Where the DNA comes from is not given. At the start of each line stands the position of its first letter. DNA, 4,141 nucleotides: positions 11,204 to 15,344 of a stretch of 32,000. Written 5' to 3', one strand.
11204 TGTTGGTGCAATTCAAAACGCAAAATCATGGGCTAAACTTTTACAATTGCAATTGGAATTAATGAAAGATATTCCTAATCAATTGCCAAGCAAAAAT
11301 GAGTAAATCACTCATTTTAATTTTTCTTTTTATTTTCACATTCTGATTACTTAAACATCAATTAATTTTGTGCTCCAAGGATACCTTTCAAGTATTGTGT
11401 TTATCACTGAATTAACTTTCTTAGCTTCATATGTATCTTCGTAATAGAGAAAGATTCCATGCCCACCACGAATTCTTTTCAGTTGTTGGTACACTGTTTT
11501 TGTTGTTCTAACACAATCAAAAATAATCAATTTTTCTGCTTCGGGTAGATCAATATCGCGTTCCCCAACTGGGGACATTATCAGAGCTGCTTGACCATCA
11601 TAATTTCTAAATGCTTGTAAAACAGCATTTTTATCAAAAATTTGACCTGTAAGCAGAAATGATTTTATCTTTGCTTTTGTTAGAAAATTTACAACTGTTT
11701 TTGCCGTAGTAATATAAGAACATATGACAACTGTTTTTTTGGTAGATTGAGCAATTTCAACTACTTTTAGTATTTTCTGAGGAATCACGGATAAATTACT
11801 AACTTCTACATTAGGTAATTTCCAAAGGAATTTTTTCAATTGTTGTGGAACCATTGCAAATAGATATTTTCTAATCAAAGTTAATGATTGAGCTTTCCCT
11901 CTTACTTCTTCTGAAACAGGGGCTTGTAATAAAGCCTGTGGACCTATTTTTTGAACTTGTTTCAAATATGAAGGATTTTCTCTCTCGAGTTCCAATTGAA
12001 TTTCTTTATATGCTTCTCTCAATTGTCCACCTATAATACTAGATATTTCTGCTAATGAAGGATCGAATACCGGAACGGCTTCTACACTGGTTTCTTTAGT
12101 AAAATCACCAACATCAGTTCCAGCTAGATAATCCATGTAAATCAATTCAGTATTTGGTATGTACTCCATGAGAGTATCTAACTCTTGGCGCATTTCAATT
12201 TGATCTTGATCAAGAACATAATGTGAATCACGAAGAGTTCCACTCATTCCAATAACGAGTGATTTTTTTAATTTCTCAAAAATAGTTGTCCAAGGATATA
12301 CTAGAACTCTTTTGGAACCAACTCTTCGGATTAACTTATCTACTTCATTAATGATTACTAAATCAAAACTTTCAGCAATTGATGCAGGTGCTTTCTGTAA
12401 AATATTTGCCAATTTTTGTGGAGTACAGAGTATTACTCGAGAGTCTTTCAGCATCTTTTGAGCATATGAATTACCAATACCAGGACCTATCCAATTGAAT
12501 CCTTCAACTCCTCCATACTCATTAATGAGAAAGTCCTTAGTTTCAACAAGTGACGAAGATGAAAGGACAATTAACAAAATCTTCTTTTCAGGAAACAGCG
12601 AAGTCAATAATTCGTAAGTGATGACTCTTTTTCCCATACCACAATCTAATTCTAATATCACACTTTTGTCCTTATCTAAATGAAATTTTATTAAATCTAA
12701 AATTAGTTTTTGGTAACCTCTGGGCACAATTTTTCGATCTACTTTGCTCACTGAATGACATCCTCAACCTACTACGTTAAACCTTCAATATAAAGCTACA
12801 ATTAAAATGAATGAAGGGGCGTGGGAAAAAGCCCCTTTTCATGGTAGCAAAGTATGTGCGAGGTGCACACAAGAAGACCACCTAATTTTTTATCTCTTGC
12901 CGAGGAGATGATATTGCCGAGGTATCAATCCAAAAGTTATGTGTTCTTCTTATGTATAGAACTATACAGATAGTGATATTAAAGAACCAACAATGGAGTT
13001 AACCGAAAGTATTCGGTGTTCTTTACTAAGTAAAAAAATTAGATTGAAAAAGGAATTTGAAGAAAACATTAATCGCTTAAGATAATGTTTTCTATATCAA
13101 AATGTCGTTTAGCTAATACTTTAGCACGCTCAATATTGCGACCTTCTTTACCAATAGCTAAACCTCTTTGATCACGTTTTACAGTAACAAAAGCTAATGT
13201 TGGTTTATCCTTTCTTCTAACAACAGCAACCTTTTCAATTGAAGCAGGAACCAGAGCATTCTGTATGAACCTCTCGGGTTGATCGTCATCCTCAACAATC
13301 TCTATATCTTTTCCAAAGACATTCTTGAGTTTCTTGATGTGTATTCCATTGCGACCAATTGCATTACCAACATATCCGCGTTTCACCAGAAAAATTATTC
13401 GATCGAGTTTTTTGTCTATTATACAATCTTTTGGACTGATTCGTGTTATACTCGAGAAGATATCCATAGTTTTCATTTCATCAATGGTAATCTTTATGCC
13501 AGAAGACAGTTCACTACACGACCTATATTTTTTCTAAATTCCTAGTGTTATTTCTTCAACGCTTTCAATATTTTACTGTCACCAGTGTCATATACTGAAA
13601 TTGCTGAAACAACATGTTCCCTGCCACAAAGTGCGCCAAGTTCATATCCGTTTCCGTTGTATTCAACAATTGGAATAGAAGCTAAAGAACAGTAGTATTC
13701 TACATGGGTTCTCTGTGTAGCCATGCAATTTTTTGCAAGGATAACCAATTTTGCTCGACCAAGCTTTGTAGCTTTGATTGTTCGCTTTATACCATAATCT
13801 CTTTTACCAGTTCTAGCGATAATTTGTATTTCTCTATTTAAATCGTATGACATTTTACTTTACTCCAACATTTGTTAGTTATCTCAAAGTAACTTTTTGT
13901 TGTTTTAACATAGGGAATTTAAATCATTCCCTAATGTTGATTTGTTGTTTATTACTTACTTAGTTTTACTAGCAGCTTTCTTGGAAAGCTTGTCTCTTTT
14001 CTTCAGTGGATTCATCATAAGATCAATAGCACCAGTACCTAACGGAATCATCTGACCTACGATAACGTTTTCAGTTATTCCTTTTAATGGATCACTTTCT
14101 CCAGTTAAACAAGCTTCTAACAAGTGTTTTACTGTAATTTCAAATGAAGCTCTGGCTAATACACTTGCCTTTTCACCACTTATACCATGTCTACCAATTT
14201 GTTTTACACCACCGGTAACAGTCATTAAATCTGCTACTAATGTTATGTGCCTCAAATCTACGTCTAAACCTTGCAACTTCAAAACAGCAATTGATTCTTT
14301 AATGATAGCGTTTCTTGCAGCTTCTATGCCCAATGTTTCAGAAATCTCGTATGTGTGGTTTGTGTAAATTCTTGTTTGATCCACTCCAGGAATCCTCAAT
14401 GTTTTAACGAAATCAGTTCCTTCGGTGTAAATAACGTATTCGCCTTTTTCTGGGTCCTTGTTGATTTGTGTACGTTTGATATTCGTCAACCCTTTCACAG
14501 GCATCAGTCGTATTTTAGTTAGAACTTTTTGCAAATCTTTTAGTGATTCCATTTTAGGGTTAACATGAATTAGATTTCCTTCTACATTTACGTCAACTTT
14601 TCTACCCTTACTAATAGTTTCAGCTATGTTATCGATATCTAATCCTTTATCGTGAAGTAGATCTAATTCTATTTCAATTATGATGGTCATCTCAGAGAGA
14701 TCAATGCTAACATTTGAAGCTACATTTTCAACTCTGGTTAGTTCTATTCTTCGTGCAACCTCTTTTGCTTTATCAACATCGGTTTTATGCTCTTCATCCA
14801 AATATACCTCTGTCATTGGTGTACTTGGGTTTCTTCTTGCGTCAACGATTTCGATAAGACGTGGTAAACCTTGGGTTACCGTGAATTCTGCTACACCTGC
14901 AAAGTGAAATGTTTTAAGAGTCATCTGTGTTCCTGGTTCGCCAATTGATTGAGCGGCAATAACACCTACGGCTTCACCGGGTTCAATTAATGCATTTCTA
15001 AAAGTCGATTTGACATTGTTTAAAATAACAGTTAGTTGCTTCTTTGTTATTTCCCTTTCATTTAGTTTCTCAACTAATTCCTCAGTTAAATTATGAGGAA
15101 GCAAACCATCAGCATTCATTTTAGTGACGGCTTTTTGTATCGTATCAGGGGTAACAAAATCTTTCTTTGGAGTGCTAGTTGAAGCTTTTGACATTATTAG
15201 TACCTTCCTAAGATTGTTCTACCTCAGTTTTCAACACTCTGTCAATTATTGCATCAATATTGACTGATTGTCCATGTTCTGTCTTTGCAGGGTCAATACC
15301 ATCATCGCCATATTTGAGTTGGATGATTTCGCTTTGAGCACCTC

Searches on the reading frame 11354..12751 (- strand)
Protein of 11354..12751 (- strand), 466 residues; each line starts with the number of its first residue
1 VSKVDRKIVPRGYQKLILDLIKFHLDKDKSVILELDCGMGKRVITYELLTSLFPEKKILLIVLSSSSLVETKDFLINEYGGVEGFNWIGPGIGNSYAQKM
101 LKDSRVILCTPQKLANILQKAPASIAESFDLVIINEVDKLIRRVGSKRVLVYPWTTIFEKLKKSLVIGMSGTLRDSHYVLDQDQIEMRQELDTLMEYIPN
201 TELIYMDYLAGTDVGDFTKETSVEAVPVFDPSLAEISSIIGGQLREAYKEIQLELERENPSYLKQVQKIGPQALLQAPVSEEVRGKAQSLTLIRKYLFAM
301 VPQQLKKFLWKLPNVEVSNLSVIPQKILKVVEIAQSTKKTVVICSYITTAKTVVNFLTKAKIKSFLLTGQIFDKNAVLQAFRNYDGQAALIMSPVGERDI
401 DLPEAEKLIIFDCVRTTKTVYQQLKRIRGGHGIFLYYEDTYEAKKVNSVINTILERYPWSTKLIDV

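Call 62: search_protein_families(library=pfam, proteins=[window:11354-12751:-], max_evalue=0.0001)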
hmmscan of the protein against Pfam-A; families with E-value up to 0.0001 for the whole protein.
window:11354-12751:- (466 aa): 3 families
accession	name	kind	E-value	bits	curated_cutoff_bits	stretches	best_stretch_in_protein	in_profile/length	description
PF04851.21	ResIII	-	2.4e-12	47.5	22.5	1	8-174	2-163/164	Type III restriction enzyme, res subunit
PF00271.37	Helicase_C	-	4.9e-08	33.7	23.5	1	329-427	5-106/110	Helicase conserved C-terminal domain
PF00270.35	DEAD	-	6e-06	26.5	26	1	21-174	11-161/167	DEAD/DEAH box helicase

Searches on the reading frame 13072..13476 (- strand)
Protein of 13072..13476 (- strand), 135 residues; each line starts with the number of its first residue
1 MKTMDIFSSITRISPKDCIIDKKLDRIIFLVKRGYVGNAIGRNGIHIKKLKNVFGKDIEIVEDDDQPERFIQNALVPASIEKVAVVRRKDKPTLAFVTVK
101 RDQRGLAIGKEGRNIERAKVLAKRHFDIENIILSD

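Call 62: search_protein_families(library=pfam, proteins=[window:13072-13476:-], max_evalue=0.0001)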
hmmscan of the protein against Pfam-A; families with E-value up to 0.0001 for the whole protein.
window:13072-13476:- (135 aa): 4 families
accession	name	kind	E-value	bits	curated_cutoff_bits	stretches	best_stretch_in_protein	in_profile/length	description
PF07650.23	KH_2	-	1.9e-14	53.7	22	2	7-65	7-65/78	KH domain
PF13184.12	KH_5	-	4.4e-11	43.2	27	1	25-84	3-68/69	NusA-like KH domain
PF00013.35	KH_1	-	3.6e-08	33.5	21.5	1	28-71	3-48/66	KH domain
PF23095.1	KH_NusA_C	-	3.8e-05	24.1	34.2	0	95-123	1-29/59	Transcription termination/antitermination protein NusA, KH domain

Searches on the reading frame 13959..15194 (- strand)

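Call 62: search_protein_families(library=pfam, proteins=[window:13959-15194:-], max_evalue=0.0001)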
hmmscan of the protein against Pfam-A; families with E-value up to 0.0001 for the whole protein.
window:13959-15194:- (412 aa): 1 family
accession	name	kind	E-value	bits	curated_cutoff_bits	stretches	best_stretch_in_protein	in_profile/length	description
PF04998.22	RNA_pol_Rpb1_5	-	2.7e-55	188.1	28.5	1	64-344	62-265/267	RNA polymerase Rpb1, domain 5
